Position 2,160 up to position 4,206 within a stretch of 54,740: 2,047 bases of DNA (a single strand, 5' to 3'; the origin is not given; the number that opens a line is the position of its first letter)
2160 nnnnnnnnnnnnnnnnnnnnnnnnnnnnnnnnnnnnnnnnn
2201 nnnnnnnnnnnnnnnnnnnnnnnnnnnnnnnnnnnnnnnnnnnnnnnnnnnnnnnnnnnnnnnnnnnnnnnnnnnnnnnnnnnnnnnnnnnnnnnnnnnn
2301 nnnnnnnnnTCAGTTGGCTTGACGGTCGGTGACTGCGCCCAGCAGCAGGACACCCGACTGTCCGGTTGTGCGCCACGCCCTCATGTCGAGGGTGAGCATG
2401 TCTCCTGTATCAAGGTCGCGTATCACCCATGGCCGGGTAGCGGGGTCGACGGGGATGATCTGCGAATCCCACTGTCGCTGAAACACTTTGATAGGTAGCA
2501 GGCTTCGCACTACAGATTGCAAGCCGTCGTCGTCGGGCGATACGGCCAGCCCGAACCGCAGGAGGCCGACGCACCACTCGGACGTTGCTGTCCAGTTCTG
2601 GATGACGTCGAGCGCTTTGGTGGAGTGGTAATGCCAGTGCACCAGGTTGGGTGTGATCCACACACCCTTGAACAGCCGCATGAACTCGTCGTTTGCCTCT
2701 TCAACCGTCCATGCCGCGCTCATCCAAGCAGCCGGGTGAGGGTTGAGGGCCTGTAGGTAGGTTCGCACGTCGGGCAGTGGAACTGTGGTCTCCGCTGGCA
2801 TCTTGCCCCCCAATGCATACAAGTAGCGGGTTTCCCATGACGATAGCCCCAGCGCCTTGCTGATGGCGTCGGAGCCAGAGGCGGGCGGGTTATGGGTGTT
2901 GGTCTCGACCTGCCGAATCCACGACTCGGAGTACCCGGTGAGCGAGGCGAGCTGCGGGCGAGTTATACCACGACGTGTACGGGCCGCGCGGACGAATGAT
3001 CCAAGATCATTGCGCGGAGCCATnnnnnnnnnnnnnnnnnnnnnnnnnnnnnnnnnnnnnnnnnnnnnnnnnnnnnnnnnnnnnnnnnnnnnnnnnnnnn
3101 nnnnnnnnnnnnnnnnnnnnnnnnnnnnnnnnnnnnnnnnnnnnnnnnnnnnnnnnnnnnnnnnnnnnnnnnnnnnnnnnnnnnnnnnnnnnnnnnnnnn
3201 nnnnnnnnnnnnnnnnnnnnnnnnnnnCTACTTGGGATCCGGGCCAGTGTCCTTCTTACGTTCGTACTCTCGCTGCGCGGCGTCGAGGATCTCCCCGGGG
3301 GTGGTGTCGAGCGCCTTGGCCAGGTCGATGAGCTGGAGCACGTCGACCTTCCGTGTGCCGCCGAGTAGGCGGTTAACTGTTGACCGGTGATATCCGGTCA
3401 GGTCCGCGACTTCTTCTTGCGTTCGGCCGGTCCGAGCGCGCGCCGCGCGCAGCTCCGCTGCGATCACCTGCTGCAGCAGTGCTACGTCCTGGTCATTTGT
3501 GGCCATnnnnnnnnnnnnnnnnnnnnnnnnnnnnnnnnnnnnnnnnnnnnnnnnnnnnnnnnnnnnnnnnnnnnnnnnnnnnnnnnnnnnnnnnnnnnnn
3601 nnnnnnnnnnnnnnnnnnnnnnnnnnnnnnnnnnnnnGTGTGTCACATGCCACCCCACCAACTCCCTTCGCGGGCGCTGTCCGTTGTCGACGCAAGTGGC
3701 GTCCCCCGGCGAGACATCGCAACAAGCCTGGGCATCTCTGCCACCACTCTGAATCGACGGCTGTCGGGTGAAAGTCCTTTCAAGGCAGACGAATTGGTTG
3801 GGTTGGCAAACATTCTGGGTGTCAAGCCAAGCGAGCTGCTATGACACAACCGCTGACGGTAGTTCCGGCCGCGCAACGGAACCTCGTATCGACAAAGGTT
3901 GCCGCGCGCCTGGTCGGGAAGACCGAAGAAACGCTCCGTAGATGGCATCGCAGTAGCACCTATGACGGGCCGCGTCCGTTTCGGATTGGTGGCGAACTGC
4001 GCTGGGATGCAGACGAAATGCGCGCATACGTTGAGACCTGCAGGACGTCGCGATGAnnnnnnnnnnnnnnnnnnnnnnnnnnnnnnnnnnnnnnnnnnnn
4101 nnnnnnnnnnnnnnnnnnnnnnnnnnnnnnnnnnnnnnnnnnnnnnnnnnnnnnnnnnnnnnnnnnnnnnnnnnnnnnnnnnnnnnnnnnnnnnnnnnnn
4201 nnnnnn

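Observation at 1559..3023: Cargo pair between integrase and repressor: an alpha/beta hydrolase convergent with an XRE regulator carrying a ligand-binding-like domain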

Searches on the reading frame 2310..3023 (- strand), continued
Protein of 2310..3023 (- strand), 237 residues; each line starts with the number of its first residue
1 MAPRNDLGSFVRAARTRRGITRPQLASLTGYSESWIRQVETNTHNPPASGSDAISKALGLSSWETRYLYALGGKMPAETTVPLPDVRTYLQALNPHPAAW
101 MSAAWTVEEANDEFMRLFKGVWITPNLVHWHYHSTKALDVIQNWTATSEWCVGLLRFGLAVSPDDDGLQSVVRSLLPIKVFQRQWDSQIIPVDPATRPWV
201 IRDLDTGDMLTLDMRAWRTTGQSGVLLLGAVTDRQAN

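Call 92: search_dna_similar(query=window:2310-3023:-, collection=plasmids, mode=protein, max_rows=15, max_evalue=1e-10)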
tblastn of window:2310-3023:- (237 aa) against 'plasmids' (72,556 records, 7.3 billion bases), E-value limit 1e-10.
Records with a match: 19; places in all: 19; records where one place covers at least 80% of the query: 0.
Best place of each record, by identity: <60% 19.
By first word of the organism name: Rhodococcus 18; Dietzia 1.
By predicted mobility (MOB-suite, as given by PLSDB): non-mobilizable 10; mobilizable 9.
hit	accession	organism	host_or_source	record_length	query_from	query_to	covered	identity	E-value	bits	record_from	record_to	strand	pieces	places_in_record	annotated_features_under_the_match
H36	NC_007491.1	Rhodococcus erythropolis PR4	seawater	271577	6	190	78%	28.8%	3e-16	85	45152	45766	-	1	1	helix-turn-helix transcriptional regulator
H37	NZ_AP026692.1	Rhodococcus qingshengii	cruid oil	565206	6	190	78%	28.8%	4e-16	84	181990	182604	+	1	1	helix-turn-helix transcriptional regulator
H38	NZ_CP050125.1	Rhodococcus erythropolis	pure culture,petroleum-contaminated soil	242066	6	190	78%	28.4%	2e-15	82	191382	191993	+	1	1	helix-turn-helix transcriptional regulator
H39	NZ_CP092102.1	Rhodococcus qingshengii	soil,petroleum-contaminated soil, ...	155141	6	190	78%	28.4%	2e-15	82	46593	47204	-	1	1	helix-turn-helix transcriptional regulator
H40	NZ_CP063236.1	Rhodococcus qingshengii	soil,Saratov Oil Refinery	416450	6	190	78%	28.4%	2e-15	82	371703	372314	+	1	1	helix-turn-helix transcriptional regulator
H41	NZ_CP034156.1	Rhodococcus sp. NJ-530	Antarctic sea ice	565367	6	190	78%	28.3%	4e-15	81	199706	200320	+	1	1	helix-turn-helix transcriptional regulator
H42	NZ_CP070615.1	Rhodococcus pseudokoreensis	cell culture,rhizosphere of apple ...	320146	7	190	78%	28.3%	2e-14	79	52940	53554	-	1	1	hypothetical protein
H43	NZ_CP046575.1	Rhodococcus sp. WAY2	cell culture,bacterial consortium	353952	7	190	78%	28.3%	2e-14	79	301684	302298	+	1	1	helix-turn-helix transcriptional regulator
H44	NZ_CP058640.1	Rhodococcus sp. ZPP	cell culture,soil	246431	7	190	78%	27.8%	2e-14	79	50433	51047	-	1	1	helix-turn-helix transcriptional regulator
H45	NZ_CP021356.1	Rhodococcus oxybenzonivorans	river sediment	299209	7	190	78%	27.8%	2e-14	79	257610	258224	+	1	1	helix-turn-helix transcriptional regulator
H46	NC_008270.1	Rhodococcus jostii RHA1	-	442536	7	190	78%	27.8%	3e-14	79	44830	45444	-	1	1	hypothetical protein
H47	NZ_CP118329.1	Rhodococcus sp. DK17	pure culture,crude oil-contaminated soil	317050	7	190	78%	27.8%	3e-14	79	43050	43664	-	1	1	hypothetical protein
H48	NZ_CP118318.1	Rhodococcus sp. DK180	pure culture,crude oil-contaminated soil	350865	7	190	78%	27.8%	3e-14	79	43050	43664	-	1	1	hypothetical protein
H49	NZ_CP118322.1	Rhodococcus sp. DK176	pure culture,crude oil-contaminated soil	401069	7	190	78%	27.8%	3e-14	79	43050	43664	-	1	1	hypothetical protein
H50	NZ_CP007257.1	Rhodococcus erythropolis R138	Hydroponic pots with potatoes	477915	7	185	76%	28.1%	2e-14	79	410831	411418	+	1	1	helix-turn-helix transcriptional regulator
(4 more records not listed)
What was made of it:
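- Tried and rejected: Plasmids carry only distant regulator homologues at 28% identity (call 92).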

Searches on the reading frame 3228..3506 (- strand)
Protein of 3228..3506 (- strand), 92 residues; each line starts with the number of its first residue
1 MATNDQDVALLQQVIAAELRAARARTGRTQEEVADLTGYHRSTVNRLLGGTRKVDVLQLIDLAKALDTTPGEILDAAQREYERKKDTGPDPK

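Call 3: search_protein_families(library=pfam, proteins=[window:3228-3506:-], max_evalue=0.1)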
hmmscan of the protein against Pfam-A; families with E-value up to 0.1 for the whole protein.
window:3228-3506:- (92 aa): 15 families
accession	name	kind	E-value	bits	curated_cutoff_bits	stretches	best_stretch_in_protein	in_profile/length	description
PF13560.12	HTH_31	-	3e-12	47.1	27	1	16-72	3-60/64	Helix-turn-helix domain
PF01381.28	HTH_3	-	6.6e-11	42.5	23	1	19-73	1-55/55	Helix-turn-helix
PF13443.12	HTH_26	-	1.3e-07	32.2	22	1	24-75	7-59/63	Cro/C1-type HTH DNA-binding domain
PF13545.12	HTH_Crp_2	-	0.00037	20.8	27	1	25-52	20-47/70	Crp-like helix-turn-helix domain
PF13384.12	HTH_23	-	0.00057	20.1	24.6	1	20-48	9-38/50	Homeodomain-like domain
PF09339.16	HTH_IclR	-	0.0013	18.9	22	1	24-48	15-39/52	IclR helix-turn-helix domain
PF12802.13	MarR_2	-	0.0036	17.9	27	1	25-49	16-42/61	MarR family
PF13744.12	HTH_37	-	0.004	17.4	27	1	10-68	14-73/80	Helix-turn-helix domain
PF12844.13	HTH_19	-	0.011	16.1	30.2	1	19-77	4-62/64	Helix-turn-helix domain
PF13551.12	HTH_29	-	0.012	16.1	28.1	1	24-65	8-49/64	Winged helix-turn helix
PF25213.1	HVO_A0261_N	-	0.012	15.9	35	1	19-52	17-49/86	HVO_A0261 N-terminal domain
PF20432.4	Xre-like-HTH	-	0.015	16.1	25.8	1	20-54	16-50/63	Antitoxin Xre-like helix-turn-helix domain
PF24410.1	wHTH-HSP90_Na-assoc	-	0.015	16.1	23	0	51-75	24-48/55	wHTH-Hsp90_Na associated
PF08667.16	BetR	-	0.054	14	21.6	1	16-79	11-74/148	BetR domain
PF17762.8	HTH_ParB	-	0.089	13.4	22.6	0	16-48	9-41/102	ParB HTH domain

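Call 6: search_protein_families(library=ncbifam, proteins=[window:3228-3506:-], max_evalue=0.01)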
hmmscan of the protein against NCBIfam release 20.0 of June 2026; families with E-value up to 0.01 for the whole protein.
window:3228-3506:- (92 aa): 9 families
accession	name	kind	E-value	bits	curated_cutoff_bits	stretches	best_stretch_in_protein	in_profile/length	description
TIGR03070.1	couple_hipB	subfamily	4.2e-05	23.4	71.65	1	15-66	3-54/58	type II toxin-antitoxin system Y4mF family antitoxin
NF041951.1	phage_RstR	subfamily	9.2e-05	22.7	80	1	15-77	3-65/108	RstR family transcriptional repressor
NF006015.0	PRK08154.1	subfamily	0.00033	19.9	204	1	8-78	24-94/314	anaerobic benzoate catabolism transcriptional regulator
NF038310.1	lysogeny_AimR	equivalog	0.0022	17.1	70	1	25-69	7-51/365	AimR family lysis-lysogeny pheromone receptor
NF041677.1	trans_regClgR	equivalog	0.0032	17.5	170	1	9-82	3-76/113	transcriptional regulator ClgR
NF047948.1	male_kill_WMK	equivalog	0.0076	15.7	300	1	14-72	5-63/300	WO male-killing family protein Wmk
TIGR03830.1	CxxCG_CxxCG_HTH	subfamily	0.0079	16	61.8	1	12-46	63-97/127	type II TA system antitoxin MqsA family protein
TIGR03879.1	near_KaiC_dom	domain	0.0085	16.5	65.1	1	16-62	24-70/91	probable regulatory domain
NF033545.0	transpos_IS630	equivalog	0.0099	15.3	100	1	21-50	5-35/299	IS630 family transposase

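Call 7: search_protein_families(library=phrogs, proteins=[window:3228-3506:-], max_evalue=0.01)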
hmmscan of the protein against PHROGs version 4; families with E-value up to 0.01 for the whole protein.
window:3228-3506:- (92 aa): 25 families
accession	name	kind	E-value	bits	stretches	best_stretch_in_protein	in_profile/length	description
phrog_4583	-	transcription regulation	1.9e-10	41.6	1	14-78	10-74/81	transcriptional repressor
phrog_3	-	transcription regulation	1.6e-09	39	1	13-85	87-157/430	transcriptional repressor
phrog_5823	-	transcription regulation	8.4e-08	32.7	1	14-86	6-79/404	transcriptional regulator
phrog_8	-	transcription regulation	8.7e-08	33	1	19-76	81-218/346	transcriptional regulator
phrog_2328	-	transcription regulation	1.4e-07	32.4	1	12-67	13-68/128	transcriptional repressor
phrog_4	-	transcription regulation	1.2e-06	28.8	1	13-85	135-203/400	transcriptional repressor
phrog_2439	-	transcription regulation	1.7e-06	28.1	1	16-70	9-63/367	transcriptional regulator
phrog_2967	-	transcription regulation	2e-06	28.5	1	14-81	10-77/225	transcriptional regulator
phrog_1373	-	transcription regulation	2.1e-06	28.8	1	15-67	64-116/166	transcriptional regulator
phrog_2339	-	DNA, RNA and nucleotide metabolism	8.3e-05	23.5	1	6-68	17-80/98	HTH DNA binding protein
phrog_3949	-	transcription regulation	0.00014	22.9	1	25-77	27-76/161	transcriptional repressor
phrog_1381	-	moron, auxiliary metabolic gene and host takeover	0.00094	19.6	1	25-75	24-74/264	plasmid antitoxin with HTH domain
phrog_296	-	integration and excision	0.0011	18.7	1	12-56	225-269/626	DNA transposition protein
phrog_14076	-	transcription regulation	0.0013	20.2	1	13-54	12-56/86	transcriptional regulator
phrog_1728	-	transcription regulation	0.0028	17.6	1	19-70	8-59/380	transcriptional regulator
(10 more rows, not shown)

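Call 8: search_protein_families(library=padloc, proteins=[window:3228-3506:-], max_evalue=0.01)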
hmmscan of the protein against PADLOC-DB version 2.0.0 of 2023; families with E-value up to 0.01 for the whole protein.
window:3228-3506:- (92 aa): 12 families
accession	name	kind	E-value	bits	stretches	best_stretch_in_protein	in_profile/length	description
PDLC04142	capH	-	1.9e-07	30.1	1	14-80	6-72/103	capH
PDLC03664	Control_protein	-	2e-07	29.3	1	18-73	17-72/74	control protein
PDLC03671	Control_protein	-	9.8e-07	26.9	1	11-74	11-74/84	control protein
PDLC03665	Control_protein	-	3.8e-06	25.1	1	15-78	9-73/77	control protein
PDLC03953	RmrA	-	0.00041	17.7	1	15-74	6-64/373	-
PDLC02926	HTH_VI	-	0.0016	16.7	1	16-71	3-58/92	-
PDLC03946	RmrA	-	0.002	14.9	1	18-68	6-56/357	-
PDLC03954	RmrA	-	0.0026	14.7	1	11-76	7-72/380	-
PDLC03952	RmrA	-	0.0027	14.6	1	11-67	19-75/395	-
PDLC04775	PDC-M69A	-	0.0047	15.4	1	19-82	12-75/113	-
PDLC03956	RmrA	-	0.0048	14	1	15-71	9-66/399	-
PDLC03536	REase_II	-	0.0054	14.4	1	11-76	7-72/237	Type II restriction enzyme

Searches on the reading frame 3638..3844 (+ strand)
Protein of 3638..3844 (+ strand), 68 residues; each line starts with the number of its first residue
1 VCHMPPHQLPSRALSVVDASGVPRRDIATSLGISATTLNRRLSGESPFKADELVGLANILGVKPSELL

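Call 3: search_protein_families(library=pfam, proteins=[window:3638-3844:+], max_evalue=0.1)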
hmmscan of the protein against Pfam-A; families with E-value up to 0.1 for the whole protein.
window:3638-3844:+ (68 aa): 13 families
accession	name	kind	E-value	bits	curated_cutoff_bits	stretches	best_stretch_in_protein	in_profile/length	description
PF01381.28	HTH_3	-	4e-07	30.4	23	1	21-67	9-55/55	Helix-turn-helix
PF13560.12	HTH_31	-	2.1e-06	28.4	27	1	19-67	12-61/64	Helix-turn-helix domain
PF20432.4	Xre-like-HTH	-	7.1e-05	23.5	25.8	1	9-52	10-54/63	Antitoxin Xre-like helix-turn-helix domain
PF08667.16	BetR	-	0.0001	22.9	21.6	1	17-68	14-69/148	BetR domain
PF13443.12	HTH_26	-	0.00019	22.1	22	1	26-68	15-58/63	Cro/C1-type HTH DNA-binding domain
PF13412.12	HTH_24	-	0.0009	19.2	21.9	1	20-42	16-38/48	Winged helix-turn-helix DNA-binding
PF04967.18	HTH_10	-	0.0042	17.3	23.1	0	25-43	27-45/53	HTH DNA binding domain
PF08281.18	Sigma70_r4_2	-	0.0092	16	25.7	1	13-43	18-48/54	Sigma-70, region 4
PF13384.12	HTH_23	-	0.015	15.6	24.6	1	17-42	12-38/50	Homeodomain-like domain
PF25213.1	HVO_A0261_N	-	0.017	15.4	35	1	13-44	16-47/86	HVO_A0261 N-terminal domain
PF12844.13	HTH_19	-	0.048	14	30.2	1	24-68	15-59/64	Helix-turn-helix domain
PF13545.12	HTH_Crp_2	-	0.06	13.8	27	0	22-43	23-44/70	Crp-like helix-turn-helix domain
PF13542.12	HTH_Tnp_ISL3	-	0.09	12.7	27.4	0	21-42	27-47/51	Helix-turn-helix domain of transposase family ISL3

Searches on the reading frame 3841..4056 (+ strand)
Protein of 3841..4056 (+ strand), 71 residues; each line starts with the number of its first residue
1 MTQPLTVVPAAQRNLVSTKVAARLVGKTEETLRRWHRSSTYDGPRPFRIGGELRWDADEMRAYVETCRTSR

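Call 3: search_protein_families(library=pfam, proteins=[window:3841-4056:+], max_evalue=0.1)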
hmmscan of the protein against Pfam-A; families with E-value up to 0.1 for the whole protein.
window:3841-4056:+ (71 aa): 3 families
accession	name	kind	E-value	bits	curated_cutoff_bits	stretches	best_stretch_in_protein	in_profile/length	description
PF12728.13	HTH_17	-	0.0065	17.2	27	1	16-67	2-50/51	Helix-turn-helix domain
PF13551.12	HTH_29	-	0.022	15.3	28.1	1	17-44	13-41/64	Winged helix-turn helix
PF13384.12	HTH_23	-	0.023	14.9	24.6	1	13-38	16-40/50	Homeodomain-like domain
